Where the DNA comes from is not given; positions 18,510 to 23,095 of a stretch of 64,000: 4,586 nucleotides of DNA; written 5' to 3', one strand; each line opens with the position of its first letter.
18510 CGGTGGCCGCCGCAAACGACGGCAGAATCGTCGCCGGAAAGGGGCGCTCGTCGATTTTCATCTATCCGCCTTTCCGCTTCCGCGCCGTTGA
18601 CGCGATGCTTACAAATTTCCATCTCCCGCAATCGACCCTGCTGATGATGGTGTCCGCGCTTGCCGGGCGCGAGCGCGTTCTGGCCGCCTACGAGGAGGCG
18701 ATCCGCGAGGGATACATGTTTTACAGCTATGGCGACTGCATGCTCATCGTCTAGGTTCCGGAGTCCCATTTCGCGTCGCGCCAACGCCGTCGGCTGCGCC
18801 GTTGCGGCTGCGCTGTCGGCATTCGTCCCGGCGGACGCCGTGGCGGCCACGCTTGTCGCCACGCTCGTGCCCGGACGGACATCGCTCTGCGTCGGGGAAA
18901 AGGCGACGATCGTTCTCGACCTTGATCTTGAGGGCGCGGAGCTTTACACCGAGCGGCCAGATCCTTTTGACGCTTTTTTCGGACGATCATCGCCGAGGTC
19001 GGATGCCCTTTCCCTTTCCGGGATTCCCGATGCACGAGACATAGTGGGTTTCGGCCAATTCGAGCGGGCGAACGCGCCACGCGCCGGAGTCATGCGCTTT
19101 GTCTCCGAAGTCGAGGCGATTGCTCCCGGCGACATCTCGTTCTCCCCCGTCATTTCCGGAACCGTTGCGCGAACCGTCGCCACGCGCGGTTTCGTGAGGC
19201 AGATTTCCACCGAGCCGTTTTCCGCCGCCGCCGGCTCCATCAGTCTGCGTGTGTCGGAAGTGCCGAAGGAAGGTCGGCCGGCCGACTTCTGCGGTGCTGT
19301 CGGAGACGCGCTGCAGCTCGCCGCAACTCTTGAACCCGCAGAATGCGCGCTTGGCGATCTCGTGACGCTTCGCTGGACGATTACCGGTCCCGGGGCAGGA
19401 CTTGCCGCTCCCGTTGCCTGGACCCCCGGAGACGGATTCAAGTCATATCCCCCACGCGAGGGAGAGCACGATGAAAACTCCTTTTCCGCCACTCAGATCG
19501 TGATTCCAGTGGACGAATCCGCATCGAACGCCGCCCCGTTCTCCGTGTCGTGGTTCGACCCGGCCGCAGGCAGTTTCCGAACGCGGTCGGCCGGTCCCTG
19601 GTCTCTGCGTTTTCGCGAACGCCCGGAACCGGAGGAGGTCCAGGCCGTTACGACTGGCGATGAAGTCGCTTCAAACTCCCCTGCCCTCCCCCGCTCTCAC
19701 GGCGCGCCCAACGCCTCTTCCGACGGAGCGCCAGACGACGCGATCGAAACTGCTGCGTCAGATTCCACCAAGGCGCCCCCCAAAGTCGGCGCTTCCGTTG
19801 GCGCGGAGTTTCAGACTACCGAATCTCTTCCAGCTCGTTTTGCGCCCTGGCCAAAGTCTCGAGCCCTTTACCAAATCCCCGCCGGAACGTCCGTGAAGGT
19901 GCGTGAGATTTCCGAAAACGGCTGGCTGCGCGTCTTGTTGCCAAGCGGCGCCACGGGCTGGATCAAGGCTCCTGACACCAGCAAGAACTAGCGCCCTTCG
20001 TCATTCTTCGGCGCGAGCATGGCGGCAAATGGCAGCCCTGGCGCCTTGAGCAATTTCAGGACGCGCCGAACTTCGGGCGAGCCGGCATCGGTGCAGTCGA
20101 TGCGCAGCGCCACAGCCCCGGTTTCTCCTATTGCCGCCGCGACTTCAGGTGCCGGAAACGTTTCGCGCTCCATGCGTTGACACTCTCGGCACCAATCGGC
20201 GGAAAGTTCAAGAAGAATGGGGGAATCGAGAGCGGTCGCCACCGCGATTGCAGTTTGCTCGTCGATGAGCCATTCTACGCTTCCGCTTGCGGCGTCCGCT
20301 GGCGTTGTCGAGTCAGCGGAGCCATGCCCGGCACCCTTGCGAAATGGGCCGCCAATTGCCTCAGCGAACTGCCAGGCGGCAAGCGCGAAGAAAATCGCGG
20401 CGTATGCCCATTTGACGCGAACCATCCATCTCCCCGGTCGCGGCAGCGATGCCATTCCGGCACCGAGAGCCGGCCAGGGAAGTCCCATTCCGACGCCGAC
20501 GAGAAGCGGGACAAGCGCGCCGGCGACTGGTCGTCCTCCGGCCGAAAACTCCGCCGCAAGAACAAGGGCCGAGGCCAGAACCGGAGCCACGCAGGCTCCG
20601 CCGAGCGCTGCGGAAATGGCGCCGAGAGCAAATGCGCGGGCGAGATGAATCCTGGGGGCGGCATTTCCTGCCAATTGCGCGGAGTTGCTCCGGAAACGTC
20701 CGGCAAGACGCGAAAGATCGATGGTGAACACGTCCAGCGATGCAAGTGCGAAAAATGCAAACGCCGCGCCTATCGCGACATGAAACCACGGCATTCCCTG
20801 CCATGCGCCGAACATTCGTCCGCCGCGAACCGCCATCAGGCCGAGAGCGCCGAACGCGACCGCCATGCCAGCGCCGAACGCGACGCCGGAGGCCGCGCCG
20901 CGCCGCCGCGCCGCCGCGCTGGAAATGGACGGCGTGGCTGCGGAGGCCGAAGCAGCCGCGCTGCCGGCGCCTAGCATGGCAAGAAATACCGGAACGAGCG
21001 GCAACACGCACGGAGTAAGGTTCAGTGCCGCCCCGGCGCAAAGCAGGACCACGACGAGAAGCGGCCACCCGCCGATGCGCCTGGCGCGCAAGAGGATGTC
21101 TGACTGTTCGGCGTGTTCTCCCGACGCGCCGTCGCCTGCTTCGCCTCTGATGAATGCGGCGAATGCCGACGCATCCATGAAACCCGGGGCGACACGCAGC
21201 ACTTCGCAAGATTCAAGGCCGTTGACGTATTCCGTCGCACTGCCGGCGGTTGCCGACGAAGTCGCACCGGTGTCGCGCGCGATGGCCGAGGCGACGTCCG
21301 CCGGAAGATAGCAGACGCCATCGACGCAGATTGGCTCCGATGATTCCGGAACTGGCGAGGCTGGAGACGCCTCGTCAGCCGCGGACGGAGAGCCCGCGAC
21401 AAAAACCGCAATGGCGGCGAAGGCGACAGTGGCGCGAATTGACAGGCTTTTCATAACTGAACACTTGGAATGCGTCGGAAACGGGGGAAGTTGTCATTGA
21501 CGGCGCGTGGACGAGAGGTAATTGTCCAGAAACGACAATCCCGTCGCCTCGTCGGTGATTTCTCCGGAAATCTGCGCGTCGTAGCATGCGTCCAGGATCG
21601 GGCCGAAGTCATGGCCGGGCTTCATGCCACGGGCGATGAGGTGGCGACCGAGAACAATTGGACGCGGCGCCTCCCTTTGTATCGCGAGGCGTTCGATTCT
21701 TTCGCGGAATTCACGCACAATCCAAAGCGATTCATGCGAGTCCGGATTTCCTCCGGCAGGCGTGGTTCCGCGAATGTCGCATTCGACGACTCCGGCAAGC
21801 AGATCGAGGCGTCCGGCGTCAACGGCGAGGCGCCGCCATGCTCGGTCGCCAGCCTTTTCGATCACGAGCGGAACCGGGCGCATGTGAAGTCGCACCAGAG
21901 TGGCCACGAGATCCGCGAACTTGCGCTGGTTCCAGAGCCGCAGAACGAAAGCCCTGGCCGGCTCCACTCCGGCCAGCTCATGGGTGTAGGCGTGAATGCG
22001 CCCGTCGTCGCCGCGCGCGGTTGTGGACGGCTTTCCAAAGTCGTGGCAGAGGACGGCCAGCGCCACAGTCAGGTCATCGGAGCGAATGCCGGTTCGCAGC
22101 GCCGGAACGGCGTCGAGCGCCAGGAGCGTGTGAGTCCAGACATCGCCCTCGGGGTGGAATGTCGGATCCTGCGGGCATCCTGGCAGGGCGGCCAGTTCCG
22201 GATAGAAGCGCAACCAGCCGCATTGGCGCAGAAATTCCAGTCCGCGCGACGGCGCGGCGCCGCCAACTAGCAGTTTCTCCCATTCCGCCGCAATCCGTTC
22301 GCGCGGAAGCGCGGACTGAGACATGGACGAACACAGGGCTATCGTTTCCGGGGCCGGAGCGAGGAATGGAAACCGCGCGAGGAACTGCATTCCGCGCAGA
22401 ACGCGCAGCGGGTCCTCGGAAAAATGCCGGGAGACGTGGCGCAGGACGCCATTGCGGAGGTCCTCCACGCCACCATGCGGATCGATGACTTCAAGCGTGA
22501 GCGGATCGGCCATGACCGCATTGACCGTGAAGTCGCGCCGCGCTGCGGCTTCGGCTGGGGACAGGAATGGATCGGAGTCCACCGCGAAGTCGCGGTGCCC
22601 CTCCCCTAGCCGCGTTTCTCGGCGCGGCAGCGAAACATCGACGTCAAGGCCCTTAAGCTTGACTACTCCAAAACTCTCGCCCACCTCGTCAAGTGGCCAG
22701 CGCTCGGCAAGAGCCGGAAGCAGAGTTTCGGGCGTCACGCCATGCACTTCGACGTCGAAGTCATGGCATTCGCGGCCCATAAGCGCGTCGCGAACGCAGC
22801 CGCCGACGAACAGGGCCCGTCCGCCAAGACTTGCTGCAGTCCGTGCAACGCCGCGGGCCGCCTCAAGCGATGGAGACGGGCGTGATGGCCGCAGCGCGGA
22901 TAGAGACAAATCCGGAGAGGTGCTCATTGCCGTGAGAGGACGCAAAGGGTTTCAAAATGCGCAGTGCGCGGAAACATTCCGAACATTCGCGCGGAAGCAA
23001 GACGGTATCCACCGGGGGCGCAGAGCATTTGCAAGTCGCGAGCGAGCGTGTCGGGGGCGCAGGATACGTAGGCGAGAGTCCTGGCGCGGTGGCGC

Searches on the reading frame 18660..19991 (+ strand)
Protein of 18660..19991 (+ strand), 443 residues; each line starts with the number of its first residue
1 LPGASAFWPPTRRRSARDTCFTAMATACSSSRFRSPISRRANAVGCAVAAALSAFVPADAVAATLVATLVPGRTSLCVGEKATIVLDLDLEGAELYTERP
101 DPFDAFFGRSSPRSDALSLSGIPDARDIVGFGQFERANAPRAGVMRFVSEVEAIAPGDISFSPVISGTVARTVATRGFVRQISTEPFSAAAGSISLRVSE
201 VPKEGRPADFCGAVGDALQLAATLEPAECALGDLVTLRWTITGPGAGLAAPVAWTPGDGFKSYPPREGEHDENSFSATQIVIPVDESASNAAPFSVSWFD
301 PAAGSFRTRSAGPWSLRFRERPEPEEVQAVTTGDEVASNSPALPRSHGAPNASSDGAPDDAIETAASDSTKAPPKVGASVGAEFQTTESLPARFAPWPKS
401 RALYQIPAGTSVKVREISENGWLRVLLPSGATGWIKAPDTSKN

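Call 68: search_protein_families(library=pfam, proteins=[window:18660-19991:+], max_evalue=0.001)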
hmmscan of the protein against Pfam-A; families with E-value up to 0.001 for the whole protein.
window:18660-19991:+ (443 aa): 1 family
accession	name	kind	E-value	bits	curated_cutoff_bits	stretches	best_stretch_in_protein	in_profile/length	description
PF08239.17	SH3_3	-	9.7e-07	29.3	27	1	393-437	6-50/54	Bacterial SH3 domain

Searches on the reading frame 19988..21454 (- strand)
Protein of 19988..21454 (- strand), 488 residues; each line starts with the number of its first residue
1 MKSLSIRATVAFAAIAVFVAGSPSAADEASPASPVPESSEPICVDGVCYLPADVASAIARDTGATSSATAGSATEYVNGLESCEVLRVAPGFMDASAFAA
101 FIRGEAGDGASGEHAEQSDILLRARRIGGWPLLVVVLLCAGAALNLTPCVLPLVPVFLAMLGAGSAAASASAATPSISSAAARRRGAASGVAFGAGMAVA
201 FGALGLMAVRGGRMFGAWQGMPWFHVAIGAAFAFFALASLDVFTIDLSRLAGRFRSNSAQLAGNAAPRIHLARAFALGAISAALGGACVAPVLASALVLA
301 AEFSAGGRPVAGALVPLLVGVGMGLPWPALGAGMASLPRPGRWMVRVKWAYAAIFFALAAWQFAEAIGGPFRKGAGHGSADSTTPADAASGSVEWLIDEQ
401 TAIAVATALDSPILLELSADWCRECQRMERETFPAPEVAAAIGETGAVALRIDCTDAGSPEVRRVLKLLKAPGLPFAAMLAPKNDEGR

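Call 68: search_protein_families(library=pfam, proteins=[window:19988-21454:-], max_evalue=0.001)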
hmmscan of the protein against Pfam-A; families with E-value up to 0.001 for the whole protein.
window:19988-21454:- (488 aa): 3 families
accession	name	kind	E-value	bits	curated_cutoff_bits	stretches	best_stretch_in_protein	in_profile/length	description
PF02683.22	DsbD_TM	-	4.6e-25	88.6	27.1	1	132-363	3-215/219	Cytochrome C biogenesis protein transmembrane domain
PF13899.12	Thioredoxin_7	-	1.4e-10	41.6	27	1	395-482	2-83/83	Thioredoxin-like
PF03190.21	Thioredox_DsbH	-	2.9e-08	34.3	27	1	388-456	15-82/163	Protein of unknown function, DUF255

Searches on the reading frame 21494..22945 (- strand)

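Call 68: search_protein_families(library=pfam, proteins=[window:21494-22945:-], max_evalue=0.001)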
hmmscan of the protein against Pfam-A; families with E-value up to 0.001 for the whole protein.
window:21494-22945:- (483 aa): 3 families
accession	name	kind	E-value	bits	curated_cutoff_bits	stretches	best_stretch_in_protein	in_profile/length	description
PF01743.26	PolyA_pol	-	3.1e-19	70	23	1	46-169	3-126/126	Poly A polymerase head domain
PF12627.12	PolyA_pol_RNAbd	-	4.5e-05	23.6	22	1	199-253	6-62/64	Probable RNA and SrmB- binding site of polymerase A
PF01966.28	HD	-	0.00042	21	22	1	271-359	3-90/116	HD domain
